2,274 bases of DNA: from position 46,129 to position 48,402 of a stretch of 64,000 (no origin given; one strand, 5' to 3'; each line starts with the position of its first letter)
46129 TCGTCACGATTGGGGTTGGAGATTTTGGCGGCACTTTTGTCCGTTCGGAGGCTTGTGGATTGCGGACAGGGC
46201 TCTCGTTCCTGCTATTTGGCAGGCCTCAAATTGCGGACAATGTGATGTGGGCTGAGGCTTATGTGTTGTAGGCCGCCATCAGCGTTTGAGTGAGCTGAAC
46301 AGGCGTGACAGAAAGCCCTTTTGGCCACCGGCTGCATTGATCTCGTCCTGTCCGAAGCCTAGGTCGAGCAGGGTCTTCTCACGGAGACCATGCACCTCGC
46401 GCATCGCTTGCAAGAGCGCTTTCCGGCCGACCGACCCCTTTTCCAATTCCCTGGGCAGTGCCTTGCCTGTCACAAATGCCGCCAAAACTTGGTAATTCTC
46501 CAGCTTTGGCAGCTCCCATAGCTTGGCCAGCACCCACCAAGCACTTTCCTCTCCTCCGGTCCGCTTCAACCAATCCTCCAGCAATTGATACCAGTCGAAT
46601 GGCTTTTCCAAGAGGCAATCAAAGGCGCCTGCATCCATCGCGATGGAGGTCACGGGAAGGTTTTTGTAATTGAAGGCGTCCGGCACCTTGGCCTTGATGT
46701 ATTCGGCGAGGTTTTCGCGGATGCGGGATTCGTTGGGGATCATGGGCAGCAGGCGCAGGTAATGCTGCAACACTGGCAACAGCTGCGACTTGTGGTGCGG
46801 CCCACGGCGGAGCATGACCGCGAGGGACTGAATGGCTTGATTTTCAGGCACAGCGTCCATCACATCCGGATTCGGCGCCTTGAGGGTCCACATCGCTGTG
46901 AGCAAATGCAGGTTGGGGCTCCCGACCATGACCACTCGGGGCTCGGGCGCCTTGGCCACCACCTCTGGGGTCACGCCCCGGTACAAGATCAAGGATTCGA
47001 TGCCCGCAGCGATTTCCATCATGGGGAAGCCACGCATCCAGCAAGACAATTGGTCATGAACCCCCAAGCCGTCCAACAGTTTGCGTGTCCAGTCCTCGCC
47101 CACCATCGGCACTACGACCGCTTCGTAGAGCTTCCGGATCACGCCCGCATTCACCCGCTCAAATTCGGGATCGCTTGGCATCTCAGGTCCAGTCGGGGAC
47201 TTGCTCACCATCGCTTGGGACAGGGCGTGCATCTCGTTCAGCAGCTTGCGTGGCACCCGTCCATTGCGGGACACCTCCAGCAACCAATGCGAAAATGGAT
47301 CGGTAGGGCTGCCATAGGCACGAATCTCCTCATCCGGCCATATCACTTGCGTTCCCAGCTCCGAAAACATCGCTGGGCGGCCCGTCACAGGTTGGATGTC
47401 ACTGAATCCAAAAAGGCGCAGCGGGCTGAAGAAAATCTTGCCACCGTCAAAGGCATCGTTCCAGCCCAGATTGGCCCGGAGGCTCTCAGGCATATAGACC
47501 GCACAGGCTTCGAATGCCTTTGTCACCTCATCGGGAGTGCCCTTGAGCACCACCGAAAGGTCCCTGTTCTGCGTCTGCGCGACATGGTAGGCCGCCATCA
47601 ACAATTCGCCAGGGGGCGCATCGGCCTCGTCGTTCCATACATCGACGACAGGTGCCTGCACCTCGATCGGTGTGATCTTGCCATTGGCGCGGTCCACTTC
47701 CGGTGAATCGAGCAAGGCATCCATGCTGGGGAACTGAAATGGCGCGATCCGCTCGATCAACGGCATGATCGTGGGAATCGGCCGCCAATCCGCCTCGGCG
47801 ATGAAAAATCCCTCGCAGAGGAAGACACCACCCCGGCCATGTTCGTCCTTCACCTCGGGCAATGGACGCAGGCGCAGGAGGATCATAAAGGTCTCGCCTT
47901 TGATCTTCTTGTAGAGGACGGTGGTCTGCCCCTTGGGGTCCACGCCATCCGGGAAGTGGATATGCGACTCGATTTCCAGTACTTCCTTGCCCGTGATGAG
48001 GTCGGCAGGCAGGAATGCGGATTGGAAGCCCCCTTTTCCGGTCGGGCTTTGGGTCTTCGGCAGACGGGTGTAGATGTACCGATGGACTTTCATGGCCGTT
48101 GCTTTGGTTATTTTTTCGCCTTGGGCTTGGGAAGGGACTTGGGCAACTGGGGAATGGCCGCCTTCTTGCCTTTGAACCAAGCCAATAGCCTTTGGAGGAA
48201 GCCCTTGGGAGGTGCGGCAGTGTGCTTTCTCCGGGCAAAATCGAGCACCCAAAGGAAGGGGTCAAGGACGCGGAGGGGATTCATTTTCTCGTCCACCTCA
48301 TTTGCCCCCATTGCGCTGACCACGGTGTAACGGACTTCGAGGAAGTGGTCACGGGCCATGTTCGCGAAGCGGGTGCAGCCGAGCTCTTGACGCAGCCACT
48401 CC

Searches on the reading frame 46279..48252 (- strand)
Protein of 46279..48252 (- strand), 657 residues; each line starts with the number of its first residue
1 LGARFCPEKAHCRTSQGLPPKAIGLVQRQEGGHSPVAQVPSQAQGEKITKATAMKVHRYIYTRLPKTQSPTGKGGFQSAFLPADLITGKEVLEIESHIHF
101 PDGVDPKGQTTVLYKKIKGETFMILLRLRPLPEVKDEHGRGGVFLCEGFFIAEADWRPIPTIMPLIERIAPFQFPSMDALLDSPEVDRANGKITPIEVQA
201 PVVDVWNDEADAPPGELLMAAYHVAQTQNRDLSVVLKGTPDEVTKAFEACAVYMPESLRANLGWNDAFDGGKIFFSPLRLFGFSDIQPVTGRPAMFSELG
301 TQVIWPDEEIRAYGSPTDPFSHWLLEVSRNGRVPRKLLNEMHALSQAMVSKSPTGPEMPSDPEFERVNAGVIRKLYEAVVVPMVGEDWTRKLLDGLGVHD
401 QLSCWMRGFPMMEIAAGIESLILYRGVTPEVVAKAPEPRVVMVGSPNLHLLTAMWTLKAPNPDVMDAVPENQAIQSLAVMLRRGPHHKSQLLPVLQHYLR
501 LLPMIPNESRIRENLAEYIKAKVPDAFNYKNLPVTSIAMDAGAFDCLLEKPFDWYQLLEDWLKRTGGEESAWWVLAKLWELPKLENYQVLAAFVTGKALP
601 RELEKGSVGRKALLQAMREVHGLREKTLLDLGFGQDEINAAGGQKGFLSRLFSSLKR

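Call 4: search_protein_families(library=pfam, proteins=[window:46279-48252:-], max_evalue=1)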
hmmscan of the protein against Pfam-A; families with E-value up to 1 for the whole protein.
window:46279-48252:- (657 aa): 0 families

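Call 5: search_protein_families(library=ncbifam, proteins=[window:46279-48252:-], max_evalue=1)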
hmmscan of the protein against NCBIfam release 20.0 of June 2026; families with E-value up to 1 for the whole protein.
window:46279-48252:- (657 aa): 0 families

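Call 6: search_protein_families(library=padloc, proteins=[window:46279-48252:-], max_evalue=1)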
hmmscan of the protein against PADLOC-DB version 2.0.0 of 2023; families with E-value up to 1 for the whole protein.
window:46279-48252:- (657 aa): 0 families

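Call 57: find_homologous_proteins(query=window:46279-48090:-, max_evalue=0.001)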
Query window:46279-48090:- (603 aa): 19 proteins with E <= 0.001 among 8000 candidates.
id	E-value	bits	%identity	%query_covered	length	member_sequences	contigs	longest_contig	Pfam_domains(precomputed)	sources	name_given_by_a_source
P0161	0.0e+0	1287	91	100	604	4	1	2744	-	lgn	-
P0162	0.0e+0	1036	73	100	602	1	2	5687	-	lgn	-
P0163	7.6e-200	683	54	99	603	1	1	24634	-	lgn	-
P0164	5.7e-195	667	50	99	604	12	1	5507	-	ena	-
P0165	2.0e-194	665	50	99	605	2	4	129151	-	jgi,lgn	jgi:hypothetical protein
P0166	4.5e-171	588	45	99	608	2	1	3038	-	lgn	-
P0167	1.9e-170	586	46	99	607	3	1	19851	-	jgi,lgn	jgi:hypothetical protein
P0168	1.6e-164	567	45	99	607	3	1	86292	-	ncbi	-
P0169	4.5e-161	555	45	100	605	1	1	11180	-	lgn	-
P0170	3.1e-160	553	43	100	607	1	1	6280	-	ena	-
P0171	1.8e-156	540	42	99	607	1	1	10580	-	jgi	jgi:hypothetical protein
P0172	1.1e-155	537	44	100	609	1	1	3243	-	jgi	jgi:hypothetical protein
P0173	1.7e-128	448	39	99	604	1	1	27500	-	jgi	jgi:hypothetical protein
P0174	6.8e-121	423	36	100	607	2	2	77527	-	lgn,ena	-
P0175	8.4e-121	422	36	100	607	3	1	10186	-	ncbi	-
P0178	6.5e-67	244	28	99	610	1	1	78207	-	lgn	-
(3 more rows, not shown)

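Call 58: find_encoding_contigs(protein=P0168, flank=10000, max_places=1)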
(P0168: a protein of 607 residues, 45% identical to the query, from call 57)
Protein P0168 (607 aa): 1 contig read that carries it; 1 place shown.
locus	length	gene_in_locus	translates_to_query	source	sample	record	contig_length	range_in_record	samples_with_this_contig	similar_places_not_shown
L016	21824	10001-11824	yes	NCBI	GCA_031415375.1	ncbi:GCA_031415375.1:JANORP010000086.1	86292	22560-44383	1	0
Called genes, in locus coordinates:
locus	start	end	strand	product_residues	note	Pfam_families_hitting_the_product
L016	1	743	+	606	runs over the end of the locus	PF05721:PhyH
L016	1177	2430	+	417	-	-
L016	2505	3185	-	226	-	-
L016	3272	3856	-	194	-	PF00027:cNMP_binding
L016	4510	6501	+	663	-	PF00656:Peptidase_C14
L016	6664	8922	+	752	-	PF00656:Peptidase_C14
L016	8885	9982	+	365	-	PF19993:DO-GTPase2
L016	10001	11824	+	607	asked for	-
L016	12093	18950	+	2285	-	PF13699:eCIS_core, PF01442:Apolipoprotein (faint), PF14021:TNT, PF14431:YwqJ-deaminase (weak)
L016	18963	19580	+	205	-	PF07661:MORN_2 (faint)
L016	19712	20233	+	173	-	-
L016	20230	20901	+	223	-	-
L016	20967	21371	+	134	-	-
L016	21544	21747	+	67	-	-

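Call 59: find_encoding_contigs(protein=P0165, flank=10000, max_places=1)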
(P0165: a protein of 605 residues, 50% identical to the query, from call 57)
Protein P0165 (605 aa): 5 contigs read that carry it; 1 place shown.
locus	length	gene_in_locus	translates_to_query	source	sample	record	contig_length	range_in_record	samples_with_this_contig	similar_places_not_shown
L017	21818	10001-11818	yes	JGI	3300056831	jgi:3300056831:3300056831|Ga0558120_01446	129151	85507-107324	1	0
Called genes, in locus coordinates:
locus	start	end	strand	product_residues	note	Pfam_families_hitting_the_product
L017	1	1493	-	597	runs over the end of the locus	-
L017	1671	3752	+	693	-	PF06739:SBBP (faint), PF18962:Por_Secre_tail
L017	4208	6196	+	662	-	PF25023:TEN_YD-shell (faint), PF05593:RHS_repeat (faint), PF00656:Peptidase_C14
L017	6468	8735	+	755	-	PF00656:Peptidase_C14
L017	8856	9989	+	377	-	PF19993:DO-GTPase2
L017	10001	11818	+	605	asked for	-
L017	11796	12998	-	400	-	-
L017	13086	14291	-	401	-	PF13646:HEAT_2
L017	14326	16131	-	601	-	PF16655:PhoD_N, PF09423:PhoD, PF18962:Por_Secre_tail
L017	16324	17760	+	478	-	PF03062:MBOAT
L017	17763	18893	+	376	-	PF16822:ALGX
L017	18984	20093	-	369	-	-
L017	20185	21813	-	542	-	PF00890:FAD_binding_2 (weak), PF01266:DAO, PF01593:Amino_oxidase, PF13450:NAD_binding_8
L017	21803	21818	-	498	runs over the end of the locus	PF01564:Spermine_synth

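Call 60: find_encoding_contigs(protein=P0174, flank=10000, max_places=1)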
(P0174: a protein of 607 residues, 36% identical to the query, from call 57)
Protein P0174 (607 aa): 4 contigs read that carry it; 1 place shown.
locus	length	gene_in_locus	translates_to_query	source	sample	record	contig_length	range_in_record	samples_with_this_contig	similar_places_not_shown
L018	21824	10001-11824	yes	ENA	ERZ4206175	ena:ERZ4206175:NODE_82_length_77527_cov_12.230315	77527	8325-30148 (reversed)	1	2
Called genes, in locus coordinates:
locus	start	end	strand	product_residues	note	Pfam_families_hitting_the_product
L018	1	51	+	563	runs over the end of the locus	PF23357:DUF7088, PF09822:ABC_transp_aux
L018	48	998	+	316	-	PF14238:DUF4340 (faint)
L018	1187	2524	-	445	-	PF13568:OMP_b-brl_2, PF13505:OMP_b-brl (weak), PF01389:OmpA_membrane (faint)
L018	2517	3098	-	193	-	PF07638:Sigma70_ECF (weak), PF04542:Sigma70_r2, PF08281:Sigma70_r4_2, PF04545:Sigma70_r4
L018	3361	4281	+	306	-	-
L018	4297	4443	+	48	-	-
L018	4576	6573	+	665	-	PF05593:RHS_repeat (faint), PF00656:Peptidase_C14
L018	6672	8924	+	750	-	PF00656:Peptidase_C14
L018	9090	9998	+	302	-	PF19993:DO-GTPase2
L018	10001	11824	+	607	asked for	-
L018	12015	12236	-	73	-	PF01176:eIF-1a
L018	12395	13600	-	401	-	-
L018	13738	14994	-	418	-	-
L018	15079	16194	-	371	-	-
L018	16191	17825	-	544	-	PF00890:FAD_binding_2 (faint), PF01266:DAO (weak), PF01593:Amino_oxidase, PF13450:NAD_binding_8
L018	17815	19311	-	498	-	PF01564:Spermine_synth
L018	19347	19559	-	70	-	PF03994:DUF350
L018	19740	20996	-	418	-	PF13785:DUF4178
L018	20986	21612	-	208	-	PF13785:DUF4178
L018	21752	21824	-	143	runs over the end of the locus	-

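Call 61: find_encoding_contigs(protein=P0178, flank=10000, max_places=1)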
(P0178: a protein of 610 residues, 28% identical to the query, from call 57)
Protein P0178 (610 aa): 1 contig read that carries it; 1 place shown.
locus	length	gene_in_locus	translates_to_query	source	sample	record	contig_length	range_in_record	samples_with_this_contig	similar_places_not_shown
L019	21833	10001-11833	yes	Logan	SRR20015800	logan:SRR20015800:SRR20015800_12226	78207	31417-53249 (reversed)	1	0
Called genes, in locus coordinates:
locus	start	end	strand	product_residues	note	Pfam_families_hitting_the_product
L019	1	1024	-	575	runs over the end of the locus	PF01336:tRNA_anti-codon, PF00152:tRNA-synt_2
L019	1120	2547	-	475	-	PF13568:OMP_b-brl_2, PF13505:OMP_b-brl (weak)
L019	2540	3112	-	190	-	PF04542:Sigma70_r2, PF08281:Sigma70_r4_2, PF04545:Sigma70_r4 (weak)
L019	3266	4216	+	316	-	-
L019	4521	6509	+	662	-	PF00656:Peptidase_C14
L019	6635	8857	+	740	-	PF00656:Peptidase_C14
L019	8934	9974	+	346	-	PF19993:DO-GTPase2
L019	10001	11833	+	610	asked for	-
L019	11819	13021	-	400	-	-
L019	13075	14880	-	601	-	PF16655:PhoD_N, PF09423:PhoD, PF18962:Por_Secre_tail (weak)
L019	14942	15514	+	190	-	PF00027:cNMP_binding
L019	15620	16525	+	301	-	PF06445:GyrI-like, PF14526:Cass2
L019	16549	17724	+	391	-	PF00355:Rieske, PF00848:Ring_hydroxyl_A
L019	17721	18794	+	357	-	PF00970:FAD_binding_6, PF00175:NAD_binding_1, PF00111:Fer2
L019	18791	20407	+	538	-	-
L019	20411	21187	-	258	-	PF00092:VWA (weak), PF13519:VWA_2 (weak)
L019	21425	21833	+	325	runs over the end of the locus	-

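Call 63: search_protein_families(library=pfam, proteins=[L018:13738-14994:-, L018:15079-16194:-], max_evalue=0.001)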
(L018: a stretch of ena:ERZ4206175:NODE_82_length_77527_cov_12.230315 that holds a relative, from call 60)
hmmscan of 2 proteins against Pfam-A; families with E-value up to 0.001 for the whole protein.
L018:13738-14994:- (418 aa): 0 families

L018:15079-16194:- (371 aa): 0 families

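Call 76: search_protein_families(library=pfam, alignment_id=A7, max_evalue=1)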
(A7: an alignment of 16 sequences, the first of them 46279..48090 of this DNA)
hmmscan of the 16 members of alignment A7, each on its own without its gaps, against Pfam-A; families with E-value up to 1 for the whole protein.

A. member 1, window:46279-48090:- (603 aa): 0 families

B. families by the number of members that match (of 16 scanned): 9 families
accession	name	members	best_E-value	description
PF08343.15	RNR_N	1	0.00054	Ribonucleotide reductase N-terminal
PF04361.18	DUF494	1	0.059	Protein of unknown function (DUF494)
PF16883.10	DUF5080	1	0.1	Domain of unknown function (DUF5080)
PF06568.16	DUF1127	1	0.11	Domain of unknown function (DUF1127)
PF00627.37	UBA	1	0.13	UBA/TS-N domain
PF20220.3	ABC_toxin_N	1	0.13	ABC toxin N-terminal region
PF03299.19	TF_AP-2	1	0.14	Transcription factor AP-2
PF22612.2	GH113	1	0.35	Glycoside Hydrolase Family 113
PF08321.18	PPP5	1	0.87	PPP5 TPR repeat region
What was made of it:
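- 46279..48093 (-): GAP1-like partner of the GTPase (604 aa, cytoplasmic). It converges on p5. No direct Pfam hit (calls 4, 76).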
